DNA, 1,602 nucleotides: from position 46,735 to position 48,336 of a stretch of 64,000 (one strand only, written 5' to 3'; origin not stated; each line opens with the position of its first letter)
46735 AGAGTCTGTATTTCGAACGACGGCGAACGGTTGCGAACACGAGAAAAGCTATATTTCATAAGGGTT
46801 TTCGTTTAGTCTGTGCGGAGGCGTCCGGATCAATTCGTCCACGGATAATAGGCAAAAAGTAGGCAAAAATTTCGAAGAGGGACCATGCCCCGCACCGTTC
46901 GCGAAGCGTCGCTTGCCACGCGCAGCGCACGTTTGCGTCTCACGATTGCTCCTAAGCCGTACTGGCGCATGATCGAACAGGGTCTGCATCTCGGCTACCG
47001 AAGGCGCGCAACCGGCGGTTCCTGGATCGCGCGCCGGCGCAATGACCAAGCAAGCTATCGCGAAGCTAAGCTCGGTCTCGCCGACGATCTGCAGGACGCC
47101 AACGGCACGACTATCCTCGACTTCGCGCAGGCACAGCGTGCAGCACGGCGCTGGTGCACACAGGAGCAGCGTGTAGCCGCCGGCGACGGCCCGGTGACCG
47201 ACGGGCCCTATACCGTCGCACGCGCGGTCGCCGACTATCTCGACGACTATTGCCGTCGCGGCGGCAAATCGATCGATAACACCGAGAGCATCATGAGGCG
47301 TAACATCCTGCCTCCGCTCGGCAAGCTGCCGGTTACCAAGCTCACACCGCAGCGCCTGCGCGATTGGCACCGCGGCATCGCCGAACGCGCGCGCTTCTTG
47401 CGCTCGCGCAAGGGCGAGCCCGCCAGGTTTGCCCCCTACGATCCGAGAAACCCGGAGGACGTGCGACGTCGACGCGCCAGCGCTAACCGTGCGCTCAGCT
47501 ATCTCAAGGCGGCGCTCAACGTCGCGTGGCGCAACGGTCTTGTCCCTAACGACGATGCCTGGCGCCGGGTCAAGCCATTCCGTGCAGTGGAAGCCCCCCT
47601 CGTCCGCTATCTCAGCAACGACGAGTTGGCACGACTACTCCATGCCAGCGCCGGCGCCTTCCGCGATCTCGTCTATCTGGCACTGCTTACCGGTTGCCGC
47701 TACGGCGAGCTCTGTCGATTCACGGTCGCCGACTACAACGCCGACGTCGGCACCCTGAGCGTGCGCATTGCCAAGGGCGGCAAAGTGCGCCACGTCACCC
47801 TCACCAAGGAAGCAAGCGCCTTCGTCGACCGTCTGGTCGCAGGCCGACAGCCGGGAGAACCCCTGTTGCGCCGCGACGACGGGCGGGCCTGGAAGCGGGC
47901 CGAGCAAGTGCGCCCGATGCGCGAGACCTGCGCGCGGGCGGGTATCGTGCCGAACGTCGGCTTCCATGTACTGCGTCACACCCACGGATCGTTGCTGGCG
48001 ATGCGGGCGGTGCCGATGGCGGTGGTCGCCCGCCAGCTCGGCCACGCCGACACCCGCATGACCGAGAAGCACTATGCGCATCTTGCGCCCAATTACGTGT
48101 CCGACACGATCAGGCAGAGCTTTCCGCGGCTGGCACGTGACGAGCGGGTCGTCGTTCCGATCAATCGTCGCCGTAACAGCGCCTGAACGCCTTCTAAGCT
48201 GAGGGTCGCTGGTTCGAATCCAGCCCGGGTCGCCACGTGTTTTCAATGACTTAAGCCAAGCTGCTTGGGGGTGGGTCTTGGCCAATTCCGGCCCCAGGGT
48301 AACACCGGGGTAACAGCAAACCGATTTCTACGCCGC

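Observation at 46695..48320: One integrase sandwiched between two different, outward-facing tRNA att cores (Glu-CTC and Arg-TCT)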

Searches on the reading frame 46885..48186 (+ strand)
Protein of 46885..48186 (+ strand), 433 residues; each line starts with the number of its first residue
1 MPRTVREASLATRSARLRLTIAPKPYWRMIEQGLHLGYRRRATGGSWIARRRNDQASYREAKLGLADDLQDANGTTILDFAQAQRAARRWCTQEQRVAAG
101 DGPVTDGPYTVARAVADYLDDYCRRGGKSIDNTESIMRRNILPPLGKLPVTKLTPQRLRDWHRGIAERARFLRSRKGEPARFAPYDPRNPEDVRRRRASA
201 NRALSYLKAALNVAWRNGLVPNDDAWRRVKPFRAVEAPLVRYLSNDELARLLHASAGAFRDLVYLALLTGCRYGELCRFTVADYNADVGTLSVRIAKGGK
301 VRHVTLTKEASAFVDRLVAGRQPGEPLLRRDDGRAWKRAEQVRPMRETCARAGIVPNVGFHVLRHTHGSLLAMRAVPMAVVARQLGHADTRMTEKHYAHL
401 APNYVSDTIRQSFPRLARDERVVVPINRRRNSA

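Call 6: search_protein_families(library=pfam, proteins=[window:46885-48186:+], max_evalue=0.01)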
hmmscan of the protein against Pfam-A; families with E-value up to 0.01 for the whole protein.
window:46885-48186:+ (433 aa): 2 families
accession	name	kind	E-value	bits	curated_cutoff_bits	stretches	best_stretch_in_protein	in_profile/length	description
PF00589.27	Phage_integrase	-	1e-23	84.4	27.1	1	242-402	2-170/172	Phage integrase family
PF14659.12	Phage_int_SAM_3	-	9.3e-06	26.2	22.6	1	128-162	20-54/58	Phage integrase, N-terminal SAM-like domain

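Call 7: find_encoding_contigs(protein=window:46885-48186:+, flank=10000, max_places=10)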
Protein window:46885-48186:+ (433 aa): 1 contig read that carries it; 1 place shown.
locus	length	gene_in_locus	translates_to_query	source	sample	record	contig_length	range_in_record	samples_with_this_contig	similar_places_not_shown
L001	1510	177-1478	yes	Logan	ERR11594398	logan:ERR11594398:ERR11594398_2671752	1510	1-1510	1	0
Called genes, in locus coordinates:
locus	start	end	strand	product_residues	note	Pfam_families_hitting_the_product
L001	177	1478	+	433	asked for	PF14659:Phage_int_SAM_3 (faint), PF00589:Phage_integrase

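Call 8: find_related_loci(query=window:46885-48183:+, collection=genome_contigs, flank=10000)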
Query window:46885-48183:+ (433 aa) in genome_contigs; peptide patterns used: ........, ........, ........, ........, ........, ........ (x = any residue, [..] = any of these).
159 stretches matched a pattern; 129 encode a relative of the query (tblastn E <= 1e-3); the best 80 are kept; 80 distinct loci.
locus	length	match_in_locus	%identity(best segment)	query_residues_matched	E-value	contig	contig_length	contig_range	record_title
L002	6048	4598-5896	81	1-433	0e+0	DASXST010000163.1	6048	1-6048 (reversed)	MAG TPA_asm: Pseudolabrys sp. isolate SMAG_U4673 k141_3620329, whole genome shotgun sequence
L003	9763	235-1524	78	1-430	0e+0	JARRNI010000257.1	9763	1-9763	MAG: Pseudolabrys sp. isolate Spart_120_MAG scaffold_9416, whole genome shotgun sequence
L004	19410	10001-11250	68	1-416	2e-168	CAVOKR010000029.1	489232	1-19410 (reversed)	MAG: uncultured Alphaproteobacteria bacterium isolate MFD00082.bin.2.122 genome assembly, contig: contig_5096, whole gen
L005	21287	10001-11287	54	1-430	3e-145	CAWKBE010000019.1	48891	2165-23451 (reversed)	MAG: uncultured Alphaproteobacteria bacterium isolate MFD04570.bin.1.28 genome assembly, contig: contig_114663, whole ge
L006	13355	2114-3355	56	1-416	4e-145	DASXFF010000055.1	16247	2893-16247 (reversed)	MAG TPA_asm: Terracidiphilus sp. isolate SMAG_U5131 k141_2747173, whole genome shotgun sequence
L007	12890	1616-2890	53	1-426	2e-144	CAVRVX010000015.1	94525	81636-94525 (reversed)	MAG: uncultured Alphaproteobacteria bacterium isolate MFD02199.bin.1.90 genome assembly, contig: contig_22305, whole gen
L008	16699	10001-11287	54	1-430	4e-144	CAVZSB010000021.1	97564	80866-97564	MAG: uncultured Alphaproteobacteria bacterium isolate MFD05705.bin.1.150 genome assembly, contig: contig_36788, whole ge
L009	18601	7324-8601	52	1-426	3e-143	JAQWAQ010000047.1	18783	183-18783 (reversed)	MAG: Negativicutes bacterium isolate STF2_20 NODE_7423_length_18783_cov_3.902337_Sandtown_F2, whole genome shotgun seque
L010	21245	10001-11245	54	1-416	3e-142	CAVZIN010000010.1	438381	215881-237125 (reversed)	MAG: uncultured Alphaproteobacteria bacterium isolate MFD02416.bin.1.340 genome assembly, contig: contig_63429, whole ge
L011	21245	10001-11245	54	1-417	5e-142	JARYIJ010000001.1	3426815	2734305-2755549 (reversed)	MAG: Pseudolabrys sp. isolate bin_2003 contig_2112, whole genome shotgun sequence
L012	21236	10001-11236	54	1-414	1e-140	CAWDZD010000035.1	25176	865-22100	MAG: uncultured Alphaproteobacteria bacterium isolate MFD05521.bin.1.111 genome assembly, contig: contig_172655, whole g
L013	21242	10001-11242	53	1-416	2e-140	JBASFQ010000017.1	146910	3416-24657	MAG: Alphaproteobacteria bacterium isolate MFD03500_ilm_asm_bin1 k127_66170, whole genome shotgun sequence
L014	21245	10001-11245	54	1-417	3e-139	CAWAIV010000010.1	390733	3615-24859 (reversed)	MAG: uncultured proteobacterium isolate MFD02416.bin.2.32 genome assembly, contig: contig_56570, whole genome shotgun se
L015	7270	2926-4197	51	1-424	2e-139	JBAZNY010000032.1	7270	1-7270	MAG: Bdellovibrionales bacterium isolate SO_2017_LW4_81 scaffold_19889_c1_LW137-91_2017, whole genome shotgun sequence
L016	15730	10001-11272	50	1-422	7e-139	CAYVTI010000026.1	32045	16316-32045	MAG TPA_asm: uncultured Rickettsiales bacterium isolate SRP272529_co2_239 genome assembly, contig: NODE_2092_length_3204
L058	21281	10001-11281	44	1-426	4e-116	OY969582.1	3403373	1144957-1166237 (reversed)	MAG: uncultured Alphaproteobacteria bacterium isolate MFD05512.bin.c.11 genome assembly, chromosome: 1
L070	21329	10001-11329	46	1-429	3e-110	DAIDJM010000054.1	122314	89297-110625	MAG TPA_asm: Acetobacteraceae bacterium isolate clean385 k141_760805, whole genome shotgun sequence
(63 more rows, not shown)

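Call 23: find_homologous_proteins(query=window:46885-48183:+, max_evalue=1e-100)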
Query window:46885-48183:+ (433 aa): 2483 proteins with E <= 1e-100 among 8000 candidates; the best 120 are listed.
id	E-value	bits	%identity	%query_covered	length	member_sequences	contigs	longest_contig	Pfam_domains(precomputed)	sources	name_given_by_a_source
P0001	5.0e-288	973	100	100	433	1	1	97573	PF14659.13,PF00589.28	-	-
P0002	1.3e-276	935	95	100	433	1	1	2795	PF14659.13,PF00589.28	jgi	jgi:integrase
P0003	2.8e-241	819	84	100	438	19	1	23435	PF14659.13,PF00589.28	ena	-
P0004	1.3e-240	817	84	100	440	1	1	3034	PF00589.28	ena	-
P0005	1.9e-235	800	84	99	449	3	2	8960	PF00589.28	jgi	jgi:integrase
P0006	1.4e-231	787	81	100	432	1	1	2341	PF00589.28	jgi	jgi:integrase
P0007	3.1e-231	786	81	100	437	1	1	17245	PF00589.28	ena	-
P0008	1.6e-230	783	81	100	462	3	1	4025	PF00589.28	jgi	jgi:integrase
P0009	1.6e-229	780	80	100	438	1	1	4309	PF00589.28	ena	-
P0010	2.8e-229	779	80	100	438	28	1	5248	PF00589.28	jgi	-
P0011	2.1e-228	776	82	97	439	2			PF14659.13,PF00589.28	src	-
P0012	2.8e-226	769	80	99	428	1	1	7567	PF00589.28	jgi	jgi:integrase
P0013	7.9e-225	765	78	99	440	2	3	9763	PF00589.28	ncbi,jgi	ncbi:MAG: tyrosine-type recombinase/integrase [Pseudolabrys sp.]|jgi:integrase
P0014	1.5e-224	764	80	99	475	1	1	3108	PF00589.28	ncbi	-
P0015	3.8e-223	759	78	100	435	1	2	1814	PF00589.28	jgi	jgi:integrase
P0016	1.2e-222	757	82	95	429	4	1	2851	PF00589.28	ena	-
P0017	5.7e-221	752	81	96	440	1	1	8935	PF00589.28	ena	-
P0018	2.6e-220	750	76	100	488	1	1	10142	PF00589.28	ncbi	-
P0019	8.5e-217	738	79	99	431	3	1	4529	PF00589.28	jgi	jgi:integrase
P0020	4.0e-215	733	79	99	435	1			PF00589.28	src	-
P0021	4.4e-208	709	82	88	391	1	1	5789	PF00589.28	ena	-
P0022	6.8e-208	709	74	98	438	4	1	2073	PF00589.28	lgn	-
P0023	8.0e-207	705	72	100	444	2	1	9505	PF00589.28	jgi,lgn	jgi:integrase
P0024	2.3e-206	704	82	88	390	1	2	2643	PF00589.28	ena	-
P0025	4.6e-204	696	72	100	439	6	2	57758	PF00589.28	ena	-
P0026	1.5e-202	691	72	100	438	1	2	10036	PF00589.28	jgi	jgi:integrase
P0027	3.3e-201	687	70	100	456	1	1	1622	PF00589.28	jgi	jgi:integrase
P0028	4.8e-201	686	71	100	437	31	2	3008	PF00589.28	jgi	jgi:integrase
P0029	5.5e-201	686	71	100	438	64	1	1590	PF00589.28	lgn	-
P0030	7.3e-201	686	70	100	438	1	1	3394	PF00589.28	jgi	jgi:integrase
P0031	5.0e-200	683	71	100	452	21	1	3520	PF00589.28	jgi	jgi:integrase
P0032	8.7e-199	679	71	100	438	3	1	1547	PF00589.28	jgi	jgi:integrase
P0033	1.9e-198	678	70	100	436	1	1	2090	PF00589.28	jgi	jgi:integrase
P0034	1.7e-197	674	70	100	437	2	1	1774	PF00589.28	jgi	jgi:integrase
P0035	2.6e-197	674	69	100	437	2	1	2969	PF00589.28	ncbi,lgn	-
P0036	6.1e-197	673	71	99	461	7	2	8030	PF00589.28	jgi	jgi:integrase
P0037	7.1e-197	672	70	100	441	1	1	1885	PF00589.28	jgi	jgi:integrase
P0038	9.4e-197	672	71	99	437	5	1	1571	PF00589.28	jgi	jgi:integrase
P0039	2.2e-196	671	70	100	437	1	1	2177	PF00589.28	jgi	jgi:integrase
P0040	4.5e-196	670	70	99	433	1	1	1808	PF00589.28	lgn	-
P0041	4.9e-196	670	70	100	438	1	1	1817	PF00589.28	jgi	jgi:integrase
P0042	5.0e-196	670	72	96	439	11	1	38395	PF00589.28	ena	-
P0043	5.6e-196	669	71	99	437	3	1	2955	PF00589.28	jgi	jgi:integrase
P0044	1.2e-195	668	70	100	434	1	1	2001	PF00589.28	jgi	jgi:integrase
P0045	1.3e-195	668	70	100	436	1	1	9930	PF00589.28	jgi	jgi:integrase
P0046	2.6e-195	667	70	100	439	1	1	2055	PF00589.28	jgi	jgi:integrase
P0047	1.2e-194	665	70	100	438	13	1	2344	PF00589.28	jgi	jgi:integrase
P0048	1.4e-194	665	70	96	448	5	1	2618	PF00589.28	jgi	jgi:integrase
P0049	2.9e-194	664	69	100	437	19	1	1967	PF00589.28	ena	-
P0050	3.8e-194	663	70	99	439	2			PF00589.28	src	-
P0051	4.2e-194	663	69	99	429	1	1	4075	PF00589.28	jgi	jgi:integrase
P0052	7.1e-194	663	70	96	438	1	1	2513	PF00589.28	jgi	jgi:integrase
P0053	1.1e-193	662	70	100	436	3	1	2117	PF00589.28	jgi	-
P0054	1.2e-193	662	70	100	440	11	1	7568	PF00589.28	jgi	jgi:integrase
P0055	1.6e-193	661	70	99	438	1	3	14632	PF00589.28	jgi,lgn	jgi:integrase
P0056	2.1e-193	661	69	100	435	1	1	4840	PF00589.28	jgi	jgi:integrase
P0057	3.4e-193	660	70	99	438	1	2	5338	PF00589.28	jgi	jgi:integrase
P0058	5.7e-193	660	69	100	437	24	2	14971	PF00589.28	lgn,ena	-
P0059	8.6e-193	659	70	96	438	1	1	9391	PF00589.28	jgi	jgi:integrase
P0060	2.0e-192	658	69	99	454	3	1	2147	PF00589.28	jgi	-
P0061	2.4e-192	658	69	99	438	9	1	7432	PF00589.28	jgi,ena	-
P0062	2.7e-192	657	69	99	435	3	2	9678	PF00589.28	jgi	jgi:integrase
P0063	5.6e-192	656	70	99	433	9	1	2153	PF00589.28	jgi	jgi:integrase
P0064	2.9e-191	654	69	98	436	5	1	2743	PF00589.28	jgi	jgi:integrase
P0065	3.8e-191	654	70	96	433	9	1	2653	PF00589.28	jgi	jgi:integrase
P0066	8.5e-191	652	70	96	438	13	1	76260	PF00589.28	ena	-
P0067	8.8e-191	652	70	96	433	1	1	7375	PF00589.28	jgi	jgi:integrase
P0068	1.9e-190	651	69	99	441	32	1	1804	PF00589.28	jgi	jgi:integrase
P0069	1.9e-190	651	69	100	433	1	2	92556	PF00589.28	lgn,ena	-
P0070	3.9e-190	650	72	93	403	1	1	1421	PF00589.28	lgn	-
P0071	8.2e-190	649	68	100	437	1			PF00589.28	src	-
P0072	9.1e-190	649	69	96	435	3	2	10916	PF00589.28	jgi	jgi:integrase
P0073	1.4e-189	648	70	96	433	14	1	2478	PF00589.28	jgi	-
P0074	2.2e-189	648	70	99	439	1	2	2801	PF00589.28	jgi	jgi:integrase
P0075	4.7e-189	647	68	100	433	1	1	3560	PF00589.28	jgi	jgi:integrase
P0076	1.1e-188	645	67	100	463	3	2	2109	PF00589.28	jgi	jgi:integrase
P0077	1.2e-188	645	69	99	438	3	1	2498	PF00589.28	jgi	jgi:integrase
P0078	2.1e-188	645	69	99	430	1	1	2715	PF00589.28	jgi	jgi:integrase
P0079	1.5e-187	642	69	99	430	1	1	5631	PF00589.28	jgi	jgi:integrase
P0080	2.4e-186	638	79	82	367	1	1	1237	PF00589.28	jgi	-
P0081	2.6e-186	638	68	99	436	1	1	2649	PF00589.28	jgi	jgi:integrase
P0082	2.6e-186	638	71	93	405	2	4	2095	PF00589.28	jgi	jgi:integrase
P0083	6.8e-186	636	68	99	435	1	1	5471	PF00589.28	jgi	jgi:integrase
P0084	6.4e-185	633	68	96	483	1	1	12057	PF00589.28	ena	-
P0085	1.1e-184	632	68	100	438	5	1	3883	PF00589.28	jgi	jgi:integrase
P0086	3.3e-184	631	69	96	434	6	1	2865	PF00589.28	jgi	jgi:integrase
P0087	6.1e-184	630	82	80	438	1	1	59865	PF00589.28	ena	-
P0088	9.3e-184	629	70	91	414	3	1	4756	PF00589.28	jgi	jgi:integrase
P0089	3.0e-181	621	68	96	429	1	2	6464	PF00589.28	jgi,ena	-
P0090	1.2e-180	619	68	100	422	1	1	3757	PF00589.28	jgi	jgi:integrase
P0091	3.5e-174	598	64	99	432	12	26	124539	PF00589.28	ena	-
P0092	4.5e-174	597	83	73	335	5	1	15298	PF14659.13,PF00589.28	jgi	jgi:integrase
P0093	7.8e-174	597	64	98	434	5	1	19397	PF00589.28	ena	-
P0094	1.0e-173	596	63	98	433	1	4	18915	PF00589.28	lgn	-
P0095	2.3e-173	595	63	98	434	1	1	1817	PF00589.28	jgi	jgi:integrase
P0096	4.1e-172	591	65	98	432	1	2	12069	PF00589.28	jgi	jgi:integrase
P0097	4.9e-171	587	63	98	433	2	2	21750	PF00589.28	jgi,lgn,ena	-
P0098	6.0e-170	584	63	98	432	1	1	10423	PF00589.28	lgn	-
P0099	8.1e-170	583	62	98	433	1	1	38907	PF00589.28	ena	-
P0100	1.1e-169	583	63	98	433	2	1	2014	PF00589.28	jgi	-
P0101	1.3e-169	583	72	88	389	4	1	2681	PF00589.28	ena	-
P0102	3.5e-169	581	62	99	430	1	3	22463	PF00589.28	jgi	jgi:integrase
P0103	3.0e-167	575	61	98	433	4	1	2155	PF00589.28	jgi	jgi:integrase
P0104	1.5e-166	573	61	98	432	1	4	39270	PF00589.28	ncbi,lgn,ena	-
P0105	6.7e-166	570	79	76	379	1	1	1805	PF00589.28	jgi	jgi:integrase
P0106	3.1e-165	568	61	98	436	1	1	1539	PF00589.28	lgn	-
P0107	1.0e-164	566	60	100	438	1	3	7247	PF00589.28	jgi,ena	-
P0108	4.3e-164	564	63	96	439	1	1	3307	PF14659.13,PF00589.28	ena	-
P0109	5.6e-164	564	60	96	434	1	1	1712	PF00589.28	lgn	-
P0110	8.8e-164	563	58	100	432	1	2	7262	PF00589.28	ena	-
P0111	9.1e-164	563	69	85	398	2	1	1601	PF00589.28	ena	-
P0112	2.1e-159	549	67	85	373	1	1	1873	PF00589.28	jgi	jgi:integrase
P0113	5.3e-159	548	68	82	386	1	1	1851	PF00589.28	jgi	jgi:integrase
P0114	6.0e-159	548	79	72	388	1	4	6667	PF14659.13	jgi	jgi:Phage integrase, N-terminal SAM-like domain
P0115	3.3e-158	545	59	98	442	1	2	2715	PF00589.28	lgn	-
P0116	1.6e-154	533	67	83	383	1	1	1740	PF00589.28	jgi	jgi:integrase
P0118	5.4e-153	528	68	79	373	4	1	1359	PF00589.28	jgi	jgi:integrase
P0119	7.7e-152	524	61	96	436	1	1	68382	PF00589.28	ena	-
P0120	9.7e-151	520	82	66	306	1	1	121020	PF00589.28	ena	-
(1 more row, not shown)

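Call 24: find_encoding_contigs(protein=P0003, flank=10000, max_places=2)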
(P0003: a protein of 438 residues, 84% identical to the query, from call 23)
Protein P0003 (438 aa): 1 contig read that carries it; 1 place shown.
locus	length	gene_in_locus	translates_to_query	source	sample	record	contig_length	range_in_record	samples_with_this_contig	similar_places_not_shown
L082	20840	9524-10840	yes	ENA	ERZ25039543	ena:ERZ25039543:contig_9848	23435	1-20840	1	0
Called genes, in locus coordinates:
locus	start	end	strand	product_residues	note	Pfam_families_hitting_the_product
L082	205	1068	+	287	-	PF01520:Amidase_3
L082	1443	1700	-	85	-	-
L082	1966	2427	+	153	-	PF10098:DUF2336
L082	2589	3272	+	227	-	-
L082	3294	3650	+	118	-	-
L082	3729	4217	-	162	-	PF06155:GBBH-like_N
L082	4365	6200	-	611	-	PF04392:ABC_sub_bind, PF00512:HisKA, PF02518:HATPase_c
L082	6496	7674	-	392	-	PF03734:YkuD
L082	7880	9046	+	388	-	-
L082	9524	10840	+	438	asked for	PF14659:Phage_int_SAM_3 (weak), PF00589:Phage_integrase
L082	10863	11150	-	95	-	-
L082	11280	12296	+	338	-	PF23023:Anti-Pycsar_Apyc1 (weak), PF00753:Lactamase_B (weak), PF12706:Lactamase_B_2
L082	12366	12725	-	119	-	-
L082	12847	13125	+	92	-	-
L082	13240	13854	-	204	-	-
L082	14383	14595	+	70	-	-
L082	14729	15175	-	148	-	PF04191:PEMT, PF04140:ICMT (weak)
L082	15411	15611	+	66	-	-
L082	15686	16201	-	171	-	-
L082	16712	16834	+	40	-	-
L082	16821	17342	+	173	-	-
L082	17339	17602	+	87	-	-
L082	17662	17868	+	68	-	-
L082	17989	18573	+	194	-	-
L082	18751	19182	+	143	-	-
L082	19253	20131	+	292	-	PF00589:Phage_integrase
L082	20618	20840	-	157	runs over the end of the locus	-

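Call 25: find_encoding_contigs(protein=P0007, flank=10000, max_places=2)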
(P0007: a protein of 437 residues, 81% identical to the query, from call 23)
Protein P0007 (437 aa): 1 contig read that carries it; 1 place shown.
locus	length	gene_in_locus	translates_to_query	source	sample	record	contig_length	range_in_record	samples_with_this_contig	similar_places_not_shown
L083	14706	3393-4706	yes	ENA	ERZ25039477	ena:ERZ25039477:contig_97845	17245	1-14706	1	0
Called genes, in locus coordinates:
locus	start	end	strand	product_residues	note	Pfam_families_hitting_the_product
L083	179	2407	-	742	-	PF00916:Sulfate_transp, PF01740:STAS, PF13466:STAS_2 (weak), PF00027:cNMP_binding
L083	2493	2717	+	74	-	-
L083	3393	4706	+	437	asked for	PF00589:Phage_integrase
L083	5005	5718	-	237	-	PF01863:YgjP-like, PF10263:SprT-like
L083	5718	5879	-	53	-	-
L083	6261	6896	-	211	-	PF00589:Phage_integrase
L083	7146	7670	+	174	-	-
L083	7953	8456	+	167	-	PF03073:TspO_MBR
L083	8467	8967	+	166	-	-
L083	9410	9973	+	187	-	PF05099:TerB (weak)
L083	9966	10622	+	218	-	-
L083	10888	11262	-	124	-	-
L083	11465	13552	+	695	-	PF00702:Hydrolase, PF13246:Cation_ATPase, PF08282:Hydrolase_3 (faint), PF12710:HAD (weak), PF00689:Cation_ATPase_C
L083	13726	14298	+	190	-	-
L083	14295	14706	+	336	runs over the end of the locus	PF01699:Na_Ca_ex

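Call 26: find_encoding_contigs(protein=P0087, flank=10000, max_places=2)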
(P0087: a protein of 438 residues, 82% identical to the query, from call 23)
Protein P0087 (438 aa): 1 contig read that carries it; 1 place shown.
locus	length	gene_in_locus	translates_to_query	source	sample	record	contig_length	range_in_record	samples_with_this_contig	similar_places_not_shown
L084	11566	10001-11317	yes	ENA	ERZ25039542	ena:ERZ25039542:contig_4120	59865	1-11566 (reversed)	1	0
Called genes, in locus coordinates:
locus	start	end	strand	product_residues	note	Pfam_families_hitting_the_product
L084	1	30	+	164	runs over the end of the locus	-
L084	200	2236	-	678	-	PF13185:GAF_2, PF01590:GAF, PF13492:GAF_3, PF01590:GAF, PF13185:GAF_2, PF13492:GAF_3, PF00512:HisKA (weak), PF02518:HATPase_c, +1 more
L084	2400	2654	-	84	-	-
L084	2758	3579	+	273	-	-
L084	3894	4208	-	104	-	-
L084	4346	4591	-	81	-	-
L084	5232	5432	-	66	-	-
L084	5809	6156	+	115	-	-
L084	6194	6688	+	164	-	-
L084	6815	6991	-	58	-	-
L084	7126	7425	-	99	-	-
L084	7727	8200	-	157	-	-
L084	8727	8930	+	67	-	-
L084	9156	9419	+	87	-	PF13467:RHH_4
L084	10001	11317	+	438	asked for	PF00589:Phage_integrase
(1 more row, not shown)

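Call 42: find_encoding_contigs(protein=P0025, flank=10000, max_places=2)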
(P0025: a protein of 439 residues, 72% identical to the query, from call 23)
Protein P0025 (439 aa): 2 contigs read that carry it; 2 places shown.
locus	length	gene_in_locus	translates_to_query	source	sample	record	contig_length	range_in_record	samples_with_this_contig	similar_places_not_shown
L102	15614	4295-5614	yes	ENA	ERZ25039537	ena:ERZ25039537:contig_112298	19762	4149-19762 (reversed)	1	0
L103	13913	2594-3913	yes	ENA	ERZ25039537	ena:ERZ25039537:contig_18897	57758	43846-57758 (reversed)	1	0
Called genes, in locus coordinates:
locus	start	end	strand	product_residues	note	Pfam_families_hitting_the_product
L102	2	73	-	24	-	?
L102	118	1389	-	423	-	PF07690:MFS_1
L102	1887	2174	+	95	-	-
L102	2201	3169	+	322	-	PF03401:TctC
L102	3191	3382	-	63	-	-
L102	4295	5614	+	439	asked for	PF00589:Phage_integrase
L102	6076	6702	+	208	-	-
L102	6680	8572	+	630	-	PF00589:Phage_integrase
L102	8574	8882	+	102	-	-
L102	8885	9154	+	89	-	-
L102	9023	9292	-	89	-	-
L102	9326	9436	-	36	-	-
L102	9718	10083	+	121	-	PF12973:Cupin_7 (weak), PF07883:Cupin_2, PF02311:AraC_binding (weak)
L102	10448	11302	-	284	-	PF20256:MoCoBD_2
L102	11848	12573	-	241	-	PF20256:MoCoBD_2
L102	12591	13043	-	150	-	PF00111:Fer2 (weak), PF01799:Fer2_2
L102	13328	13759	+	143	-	PF00571:CBS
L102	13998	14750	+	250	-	PF03446:NAD_binding_2 (weak), PF03807:F420_oxidored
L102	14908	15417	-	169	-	PF19625:DUF6130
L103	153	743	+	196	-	-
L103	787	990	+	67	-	PF07202:Tcp10_C (weak)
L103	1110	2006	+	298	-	PF00589:Phage_integrase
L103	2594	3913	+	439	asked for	PF00589:Phage_integrase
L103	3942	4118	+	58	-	-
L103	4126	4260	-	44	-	-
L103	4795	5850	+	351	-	PF07813:LTXXQ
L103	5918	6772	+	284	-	-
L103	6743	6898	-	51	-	-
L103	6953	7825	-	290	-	PF27146:Y4jL_N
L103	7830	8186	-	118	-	PF13538:UvrD_C_2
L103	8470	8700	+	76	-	-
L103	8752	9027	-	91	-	PF09926:DUF2158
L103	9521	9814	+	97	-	-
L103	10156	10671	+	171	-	-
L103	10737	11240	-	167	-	PF03449:GreA_GreB_N, PF01272:GreA_GreB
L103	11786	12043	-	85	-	-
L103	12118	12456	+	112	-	-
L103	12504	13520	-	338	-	PF13565:HTH_32 (weak), PF13276:HTH_21 (faint), PF13683:rve_3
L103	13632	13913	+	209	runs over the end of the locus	PF13391:HNH_2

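Call 43: find_encoding_contigs(protein=P0026, flank=10000, max_places=2)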
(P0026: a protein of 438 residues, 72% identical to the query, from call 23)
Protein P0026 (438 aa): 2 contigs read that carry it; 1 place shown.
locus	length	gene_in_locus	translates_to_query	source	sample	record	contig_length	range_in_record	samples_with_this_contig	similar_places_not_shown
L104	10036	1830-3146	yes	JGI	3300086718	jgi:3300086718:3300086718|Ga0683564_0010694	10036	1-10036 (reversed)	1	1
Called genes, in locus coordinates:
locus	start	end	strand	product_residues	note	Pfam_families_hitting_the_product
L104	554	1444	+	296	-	PF01073:3Beta_HSD, PF01370:Epimerase, PF04321:RmlD_sub_bind, PF05368:NmrA (weak), PF16363:GDP_Man_Dehyd, PF13460:NAD_binding_10, PF07993:NAD_binding_4 (weak)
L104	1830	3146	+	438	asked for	PF00589:Phage_integrase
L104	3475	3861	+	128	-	PF01161:PBP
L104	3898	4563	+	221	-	PF02586:SRAP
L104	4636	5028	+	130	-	PF18602:Rap1a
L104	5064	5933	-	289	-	PF12146:Hydrolase_4, PF00561:Abhydrolase_1, PF12697:Abhydrolase_6, PF00756:Esterase (weak)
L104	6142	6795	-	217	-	PF03167:UDG (weak)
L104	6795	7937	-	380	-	PF18722:MazG_C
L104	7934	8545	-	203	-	PF18753:Nmad2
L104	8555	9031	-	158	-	PF08937:ThsB_TIR, PF13676:TIR_2 (weak)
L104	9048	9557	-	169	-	PF13676:TIR_2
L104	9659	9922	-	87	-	-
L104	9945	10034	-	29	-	?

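Call 44: find_encoding_contigs(protein=P0009, flank=10000, max_places=2)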
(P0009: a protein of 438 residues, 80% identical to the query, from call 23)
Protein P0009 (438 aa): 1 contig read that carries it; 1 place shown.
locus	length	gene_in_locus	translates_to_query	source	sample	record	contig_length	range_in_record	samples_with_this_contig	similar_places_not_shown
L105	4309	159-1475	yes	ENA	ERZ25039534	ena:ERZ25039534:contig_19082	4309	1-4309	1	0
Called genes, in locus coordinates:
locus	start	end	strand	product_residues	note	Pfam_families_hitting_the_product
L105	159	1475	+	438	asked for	PF00589:Phage_integrase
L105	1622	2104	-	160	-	-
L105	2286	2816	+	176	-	PF06210:DUF1003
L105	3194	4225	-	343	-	PF01548:DEDD_Tnp_IS110, PF02371:Transposase_20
